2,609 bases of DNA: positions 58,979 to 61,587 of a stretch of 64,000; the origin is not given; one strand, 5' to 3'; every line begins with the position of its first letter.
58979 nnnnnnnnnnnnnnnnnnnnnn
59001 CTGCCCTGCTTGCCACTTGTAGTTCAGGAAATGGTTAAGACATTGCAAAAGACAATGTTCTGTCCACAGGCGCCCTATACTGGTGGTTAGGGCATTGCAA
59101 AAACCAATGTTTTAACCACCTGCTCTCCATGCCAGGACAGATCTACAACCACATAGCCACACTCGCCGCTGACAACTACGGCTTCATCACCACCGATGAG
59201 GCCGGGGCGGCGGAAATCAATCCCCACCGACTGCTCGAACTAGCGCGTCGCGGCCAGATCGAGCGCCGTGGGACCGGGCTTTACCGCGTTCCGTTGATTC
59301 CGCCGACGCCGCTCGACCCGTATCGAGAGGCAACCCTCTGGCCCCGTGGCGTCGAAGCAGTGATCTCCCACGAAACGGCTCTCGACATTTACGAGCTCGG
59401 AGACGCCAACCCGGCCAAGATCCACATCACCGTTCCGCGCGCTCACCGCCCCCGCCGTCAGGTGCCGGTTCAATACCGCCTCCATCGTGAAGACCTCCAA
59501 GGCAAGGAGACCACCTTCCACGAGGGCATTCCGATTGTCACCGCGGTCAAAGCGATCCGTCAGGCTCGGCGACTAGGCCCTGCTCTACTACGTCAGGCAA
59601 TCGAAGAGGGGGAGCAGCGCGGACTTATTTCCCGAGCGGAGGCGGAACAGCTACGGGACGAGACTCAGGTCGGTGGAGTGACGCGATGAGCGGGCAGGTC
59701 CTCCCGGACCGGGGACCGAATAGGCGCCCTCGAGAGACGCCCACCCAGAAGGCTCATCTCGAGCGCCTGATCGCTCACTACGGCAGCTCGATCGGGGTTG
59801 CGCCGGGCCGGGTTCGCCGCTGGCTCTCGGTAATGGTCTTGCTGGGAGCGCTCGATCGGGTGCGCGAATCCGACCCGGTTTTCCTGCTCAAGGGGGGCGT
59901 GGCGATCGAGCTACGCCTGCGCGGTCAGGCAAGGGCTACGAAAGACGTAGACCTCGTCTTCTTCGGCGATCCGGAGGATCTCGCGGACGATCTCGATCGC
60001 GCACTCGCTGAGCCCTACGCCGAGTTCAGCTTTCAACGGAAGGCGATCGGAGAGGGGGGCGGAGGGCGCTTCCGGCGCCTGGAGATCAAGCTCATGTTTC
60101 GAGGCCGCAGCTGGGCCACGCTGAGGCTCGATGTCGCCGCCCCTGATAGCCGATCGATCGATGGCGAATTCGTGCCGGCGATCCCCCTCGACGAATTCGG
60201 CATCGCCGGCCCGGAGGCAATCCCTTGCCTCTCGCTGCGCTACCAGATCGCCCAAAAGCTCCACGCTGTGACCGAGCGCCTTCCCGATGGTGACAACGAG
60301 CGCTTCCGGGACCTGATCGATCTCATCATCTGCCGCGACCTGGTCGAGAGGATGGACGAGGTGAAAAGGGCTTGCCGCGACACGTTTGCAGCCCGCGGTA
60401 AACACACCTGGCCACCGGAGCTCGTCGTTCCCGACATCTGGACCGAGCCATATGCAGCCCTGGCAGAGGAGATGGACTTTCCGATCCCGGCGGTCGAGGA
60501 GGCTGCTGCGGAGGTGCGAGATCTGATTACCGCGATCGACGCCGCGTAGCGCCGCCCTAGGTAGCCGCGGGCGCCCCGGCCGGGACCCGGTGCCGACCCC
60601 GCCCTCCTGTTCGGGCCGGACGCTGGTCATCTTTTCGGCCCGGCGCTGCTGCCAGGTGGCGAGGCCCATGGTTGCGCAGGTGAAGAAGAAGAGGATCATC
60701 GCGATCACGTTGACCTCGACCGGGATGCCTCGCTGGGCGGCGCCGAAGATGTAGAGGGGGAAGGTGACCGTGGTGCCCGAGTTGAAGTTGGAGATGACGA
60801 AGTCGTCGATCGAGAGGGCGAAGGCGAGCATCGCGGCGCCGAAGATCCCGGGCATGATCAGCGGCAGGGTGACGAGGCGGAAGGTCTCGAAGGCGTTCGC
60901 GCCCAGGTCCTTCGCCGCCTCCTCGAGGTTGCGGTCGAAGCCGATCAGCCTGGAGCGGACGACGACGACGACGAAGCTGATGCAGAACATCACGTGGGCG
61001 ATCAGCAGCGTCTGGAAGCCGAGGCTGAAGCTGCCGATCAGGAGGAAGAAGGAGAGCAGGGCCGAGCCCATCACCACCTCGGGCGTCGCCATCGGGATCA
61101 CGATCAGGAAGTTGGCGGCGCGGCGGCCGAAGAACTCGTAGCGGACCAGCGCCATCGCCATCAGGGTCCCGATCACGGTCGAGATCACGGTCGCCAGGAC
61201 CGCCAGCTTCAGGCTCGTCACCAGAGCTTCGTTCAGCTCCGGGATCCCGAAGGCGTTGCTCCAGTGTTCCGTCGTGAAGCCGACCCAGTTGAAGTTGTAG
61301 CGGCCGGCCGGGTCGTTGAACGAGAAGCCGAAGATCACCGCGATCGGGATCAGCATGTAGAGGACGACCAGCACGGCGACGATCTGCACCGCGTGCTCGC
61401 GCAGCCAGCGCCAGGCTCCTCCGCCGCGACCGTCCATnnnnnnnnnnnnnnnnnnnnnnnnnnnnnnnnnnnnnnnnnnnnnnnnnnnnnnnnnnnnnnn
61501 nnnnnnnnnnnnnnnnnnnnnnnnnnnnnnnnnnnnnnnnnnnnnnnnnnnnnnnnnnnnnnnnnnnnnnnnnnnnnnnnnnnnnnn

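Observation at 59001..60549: An AbiEi/AbiEii type IV TA (abortive-infection) module with paired operator-like repeats is inserted between polyamine catabolism genes and the pot transporter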

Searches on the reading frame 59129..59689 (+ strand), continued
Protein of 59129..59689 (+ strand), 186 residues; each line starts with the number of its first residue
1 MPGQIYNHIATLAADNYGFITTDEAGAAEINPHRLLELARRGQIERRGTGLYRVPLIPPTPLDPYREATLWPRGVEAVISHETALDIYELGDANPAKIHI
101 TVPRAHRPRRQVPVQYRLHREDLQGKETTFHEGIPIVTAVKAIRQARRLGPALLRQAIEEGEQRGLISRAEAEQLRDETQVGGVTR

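Call 46: predict_structure(alignment_id=A1)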
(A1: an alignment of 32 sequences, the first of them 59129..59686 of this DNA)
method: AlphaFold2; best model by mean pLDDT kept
length: 186 residues; sequences in the alignment: 32
mean_pLDDT: 89.6   pTM: 0.83
mean pLDDT of the five models: 89.6, 86.2, 79.3, 72.1, 70.7
residues with pLDDT >= 90: 119; 70-90: 59; 50-70: 3; < 50: 5
segments of 3 or more residues with pLDDT < 50: 183-186
pLDDT, mean of each block of 10 residues (from residue 1): 80 89 90 91 86 88 92 89 96 91 90 93 96 95 92 93 96 90 45
secondary structure, 60 per line:
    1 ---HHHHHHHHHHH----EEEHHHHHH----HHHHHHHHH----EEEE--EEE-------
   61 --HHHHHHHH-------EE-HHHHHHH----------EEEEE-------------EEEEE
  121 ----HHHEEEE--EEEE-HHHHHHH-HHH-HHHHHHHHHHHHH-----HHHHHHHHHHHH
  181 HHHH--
elements in order: H4-14 E19-21 H22-27 H32-40 E45-48 E51-53 H63-70 H81-87 E98-102 E116-120 E128-131 E134-137 H139-145 H151-163 H169-184

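Call 48: fold_search(model_id=the predicted structure, library=pdb)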
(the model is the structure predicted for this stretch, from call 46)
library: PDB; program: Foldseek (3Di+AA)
matches with E <= 10: 287; with E <= 0.001: 3
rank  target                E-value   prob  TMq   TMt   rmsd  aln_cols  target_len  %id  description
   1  6y8q_A                5.9e-08  1.00  0.60  0.57   6.2       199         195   15  AbiEi antitoxin from Streptococcus agalactiae (released 2020-12-16)
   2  6y8q_D                7.2e-06  1.00  0.54  0.55   6.8       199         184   13  AbiEi antitoxin from Streptococcus agalactiae (released 2020-12-16)
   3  1zel_A                4.6e-04  1.00  0.50  0.35   6.7       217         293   16  Crystal structure of RV2827C protein from Mycobacterium tuberculosis (released 2006-05-02)
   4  1zel_B                1.1e-02  0.99  0.51  0.36   6.3       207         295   17  Crystal structure of RV2827C protein from Mycobacterium tuberculosis (released 2006-05-02)
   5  7pq2_BBB              5.6e-02  0.98  0.24  0.17   2.5        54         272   28  Crystal Structure of the Ring Nuclease 0811 from Sulfolobus islandicus (Sis0811) in its apo form (released 2021-11-24)
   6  7pq2_AAA              1.1e-01  0.95  0.23  0.16   2.5        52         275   29  Crystal Structure of the Ring Nuclease 0811 from Sulfolobus islandicus (Sis0811) in its apo form (released 2021-11-24)
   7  7pq6_AAA              1.3e-01  0.98  0.25  0.17   2.0        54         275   20  Crystal Structure of the Ring Nuclease 0811 mutant-S12A from Sulfolobus islandicus (Sis0811) (released 2021-11-24)
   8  7pqa_AAA              1.8e-01  0.91  0.24  0.17   2.5        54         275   28  Crystal Structure of the Ring Nuclease 0811 mutant-S12G/K169G from Sulfolobus islandicus (Sis0811) (released 2021-12-01)
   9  7pq6_BBB              2.2e-01  0.89  0.24  0.17   2.5        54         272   28  Crystal Structure of the Ring Nuclease 0811 mutant-S12A from Sulfolobus islandicus (Sis0811) (released 2021-11-24)
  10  7pqa_BBB              2.8e-01  0.82  0.23  0.17   2.6        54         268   28  Crystal Structure of the Ring Nuclease 0811 mutant-S12G/K169G from Sulfolobus islandicus (Sis0811) (released 2021-12-01)
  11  4o5v                  4.5e-01  0.28  0.24  0.21  11.9       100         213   16  Crystal structure of T. acidophilum IdeR (released 2014-11-05)
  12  6clw_A                4.5e-01  0.21  0.17  0.10  10.1        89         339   16  Crystal structure of TnmH (released 2019-03-06)
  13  3qyf_B                5.4e-01  0.75  0.23  0.17   2.4        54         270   18  Crystal structure of the CRISPR-associated protein SSO1393 from Sulfolobus solfataricus (released 2011-03-23)
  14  9kkf_SZ               5.4e-01  0.35  0.19  0.40   5.9        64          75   19  Structure of the human 40S ribosome complexed with HCV IRES and eIF3 (released 2025-12-03)
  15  8rdn_B                6.2e-01  0.54  0.21  0.13   3.6        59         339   19  Holomycin methyltransferase DtpM with SAH and XRD-271 (released 2024-10-16)
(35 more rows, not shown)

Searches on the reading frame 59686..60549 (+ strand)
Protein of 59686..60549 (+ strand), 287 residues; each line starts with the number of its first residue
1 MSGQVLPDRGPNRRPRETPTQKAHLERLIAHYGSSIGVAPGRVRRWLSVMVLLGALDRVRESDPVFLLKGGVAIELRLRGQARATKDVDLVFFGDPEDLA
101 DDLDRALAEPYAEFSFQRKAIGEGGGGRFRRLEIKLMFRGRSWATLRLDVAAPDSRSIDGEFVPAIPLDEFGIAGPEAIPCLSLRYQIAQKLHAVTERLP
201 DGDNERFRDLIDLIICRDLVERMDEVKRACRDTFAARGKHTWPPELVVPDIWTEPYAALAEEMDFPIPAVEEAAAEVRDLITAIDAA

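Call 4: search_protein_families(library=pfam, proteins=[window:59686-60549:+], max_evalue=0.1)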
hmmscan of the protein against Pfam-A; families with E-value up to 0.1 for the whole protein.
window:59686-60549:+ (287 aa): 2 families
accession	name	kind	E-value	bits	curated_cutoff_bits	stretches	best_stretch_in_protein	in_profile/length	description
PF08843.17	AbiEii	-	1.9e-21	77.5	22.5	1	59-274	8-236/238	Nucleotidyl transferase AbiEii toxin, Type IV TA system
PF10706.15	Aminoglyc_resit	-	0.0085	16.7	21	0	52-97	2-47/149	Aminoglycoside-2''-adenylyltransferase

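Call 5: search_protein_families(library=ncbifam, proteins=[window:59686-60549:+], max_evalue=0.1)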
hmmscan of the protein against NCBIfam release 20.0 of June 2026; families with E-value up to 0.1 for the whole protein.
window:59686-60549:+ (287 aa): 0 families

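Call 6: search_protein_families(library=padloc, proteins=[window:59686-60549:+], max_evalue=0.1)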
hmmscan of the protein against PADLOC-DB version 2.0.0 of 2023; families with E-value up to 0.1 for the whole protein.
window:59686-60549:+ (287 aa): 17 families
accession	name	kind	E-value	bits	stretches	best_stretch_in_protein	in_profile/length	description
PDLC02295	AbiEii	-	8.7e-63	210.1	1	22-287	3-261/261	AbiEii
PDLC02301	AbiEii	-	4.3e-62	208.3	1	17-286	13-290/291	AbiEii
PDLC02291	AbiEii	-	4.5e-43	145.7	1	22-283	16-266/310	AbiEii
PDLC02325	AbiEii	-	2.4e-23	80.5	1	183-287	2-101/102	AbiEii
PDLC02314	AbiEii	-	6.1e-20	69.7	1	61-284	48-272/290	AbiEii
PDLC02327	AbiEii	-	2.1e-19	67.8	1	19-185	2-165/166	AbiEii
PDLC02329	AbiEii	-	6.1e-10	36.9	1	62-283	51-275/294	AbiEii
PDLC02288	AbiEii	-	6.6e-10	36.4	2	58-98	43-84/294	AbiEii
PDLC02318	AbiEii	-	6.1e-05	20.5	1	67-213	43-180/280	AbiEii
PDLC02303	AbiEii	-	0.00011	19.7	1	34-109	11-84/249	AbiEii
PDLC02312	AbiEii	-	0.00035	17.8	0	65-98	51-86/299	AbiEii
PDLC02298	AbiEii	-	0.00065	17.2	1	178-219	124-162/220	AbiEii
PDLC02290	AbiEii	-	0.00066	17.3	1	49-94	9-53/290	AbiEii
PDLC02306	AbiEii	-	0.0013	16.4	1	49-109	24-84/280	AbiEii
PDLC02308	AbiEii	-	0.0086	13.8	0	48-98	11-62/279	AbiEii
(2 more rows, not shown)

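Call 9: find_encoding_contigs(protein=window:59686-60549:+, flank=10000, max_places=6)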
Protein window:59686-60549:+ (287 aa): 1 contig read that carries it; 1 place shown.
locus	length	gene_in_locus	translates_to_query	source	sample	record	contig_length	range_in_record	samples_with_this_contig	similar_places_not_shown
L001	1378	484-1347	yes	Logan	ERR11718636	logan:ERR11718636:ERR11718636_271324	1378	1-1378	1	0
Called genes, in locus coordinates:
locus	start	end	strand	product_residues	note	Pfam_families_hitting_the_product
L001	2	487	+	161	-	?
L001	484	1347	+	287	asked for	PF08843:AbiEii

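Call 22: search_solved_structures(query=window:59686-60549:+, max_evalue=1, show_alignments=3)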
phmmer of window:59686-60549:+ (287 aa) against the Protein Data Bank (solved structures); distinct sequences matched with E-value up to 1: 8.
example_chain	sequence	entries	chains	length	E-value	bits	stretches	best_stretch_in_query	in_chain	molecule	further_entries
6j7s_A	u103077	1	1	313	2.7e-27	99.3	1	13-286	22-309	guanylyltransferase-like toxin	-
6j7q_A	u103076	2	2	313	4e-27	98.7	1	13-286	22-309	guanylyltransferase-like toxin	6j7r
6j7o_A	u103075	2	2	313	4.6e-27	98.5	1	13-286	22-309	guanylyltransferase-like toxin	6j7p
7c48_A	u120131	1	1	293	6.1e-27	98.1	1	19-286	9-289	Rv1045 toxin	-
6y5u_A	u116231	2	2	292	6.3e-27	98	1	19-286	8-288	Rv1045 | Nucleotidyl transferase AbiEii/AbiGii toxin family protein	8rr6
6j7n_A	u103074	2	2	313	3.3e-26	95.7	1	13-286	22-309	guanylyltransferase-like toxin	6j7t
7c46_A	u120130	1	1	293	4.6e-26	95.2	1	19-286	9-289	Rv1045 toxin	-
8xhr_A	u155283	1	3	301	8.3e-26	94.4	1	19-286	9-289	Nucleotidyl transferase AbiEii/AbiGii toxin family protein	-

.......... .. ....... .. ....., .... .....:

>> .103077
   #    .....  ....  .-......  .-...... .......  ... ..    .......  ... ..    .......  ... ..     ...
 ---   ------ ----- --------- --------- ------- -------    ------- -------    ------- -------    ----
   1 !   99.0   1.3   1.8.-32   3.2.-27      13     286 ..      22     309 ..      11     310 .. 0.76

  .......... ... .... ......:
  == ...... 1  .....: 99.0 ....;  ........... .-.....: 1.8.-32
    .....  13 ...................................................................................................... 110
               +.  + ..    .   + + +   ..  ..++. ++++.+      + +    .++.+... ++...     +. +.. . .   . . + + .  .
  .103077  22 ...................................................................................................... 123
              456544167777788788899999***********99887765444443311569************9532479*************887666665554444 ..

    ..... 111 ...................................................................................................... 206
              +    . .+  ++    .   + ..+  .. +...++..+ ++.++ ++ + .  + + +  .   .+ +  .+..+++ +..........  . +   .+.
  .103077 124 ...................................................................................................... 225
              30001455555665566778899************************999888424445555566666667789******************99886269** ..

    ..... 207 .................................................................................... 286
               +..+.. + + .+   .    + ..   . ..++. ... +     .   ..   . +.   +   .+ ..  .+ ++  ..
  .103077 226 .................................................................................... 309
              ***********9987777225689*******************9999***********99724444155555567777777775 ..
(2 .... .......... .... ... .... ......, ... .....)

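Call 52: search_dna_similar(query=window:59686-60546:+, collection=plasmids, mode=protein, max_rows=10)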
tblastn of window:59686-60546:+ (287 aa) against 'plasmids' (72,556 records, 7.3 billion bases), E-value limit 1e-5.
Records with a match: 3; places in all: 3; records where one place covers at least 80% of the query: 3.
Best place of each record, by identity: <60% 3.
By first word of the organism name: Mycobacterium 1; Deinococcus 1; Simkania 1.
By predicted mobility (MOB-suite, as given by PLSDB): non-mobilizable 2; conjugative 1.
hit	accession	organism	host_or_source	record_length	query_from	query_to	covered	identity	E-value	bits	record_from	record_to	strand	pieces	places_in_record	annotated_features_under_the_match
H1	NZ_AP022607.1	Mycobacterium branderi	-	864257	17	267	87%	30.1%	4e-12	74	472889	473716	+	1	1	nucleotidyl transferase AbiEii/AbiGii toxin family protein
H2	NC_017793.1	Deinococcus gobiensis I-0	-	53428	25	267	85%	29.2%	3e-8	62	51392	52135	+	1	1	nucleotidyl transferase AbiEii/AbiGii toxin family protein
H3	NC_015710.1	Simkania negevensis Z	-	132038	12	262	87%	26.6%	5e-9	64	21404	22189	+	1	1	nucleotidyl transferase AbiEii/AbiGii toxin family protein | type IV toxin-antitoxin system AbiEi family antitoxin ...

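Call 53: search_dna_similar(query=window:59686-60546:+, collection=phages, mode=protein, max_rows=10)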
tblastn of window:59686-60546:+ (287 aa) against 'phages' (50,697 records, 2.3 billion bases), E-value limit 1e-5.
No match.

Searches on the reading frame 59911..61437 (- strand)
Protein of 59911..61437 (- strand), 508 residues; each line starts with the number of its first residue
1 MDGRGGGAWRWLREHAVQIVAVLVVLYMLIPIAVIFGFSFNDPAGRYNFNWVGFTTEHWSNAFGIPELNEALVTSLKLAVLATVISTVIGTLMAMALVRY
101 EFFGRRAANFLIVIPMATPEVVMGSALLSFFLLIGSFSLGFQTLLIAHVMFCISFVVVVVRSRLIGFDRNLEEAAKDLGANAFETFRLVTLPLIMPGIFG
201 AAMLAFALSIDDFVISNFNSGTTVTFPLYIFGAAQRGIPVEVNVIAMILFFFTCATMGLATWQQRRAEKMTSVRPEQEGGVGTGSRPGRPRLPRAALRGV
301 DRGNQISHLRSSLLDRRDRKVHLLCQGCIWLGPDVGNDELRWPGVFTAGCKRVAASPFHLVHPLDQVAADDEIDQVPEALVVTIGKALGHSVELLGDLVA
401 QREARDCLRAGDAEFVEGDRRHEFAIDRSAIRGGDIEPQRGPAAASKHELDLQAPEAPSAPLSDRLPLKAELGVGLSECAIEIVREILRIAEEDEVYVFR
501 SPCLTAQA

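Call 8: search_protein_families(library=pfam, proteins=[window:59911-61437:-], max_evalue=0.001)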
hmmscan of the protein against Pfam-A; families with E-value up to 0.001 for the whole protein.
window:59911-61437:- (508 aa): 1 family
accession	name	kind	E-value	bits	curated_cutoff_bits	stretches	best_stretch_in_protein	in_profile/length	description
PF00528.27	BPD_transp_1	-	1.4e-14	54.6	26.4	1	87-266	2-181/184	Binding-protein-dependent transport system inner membrane component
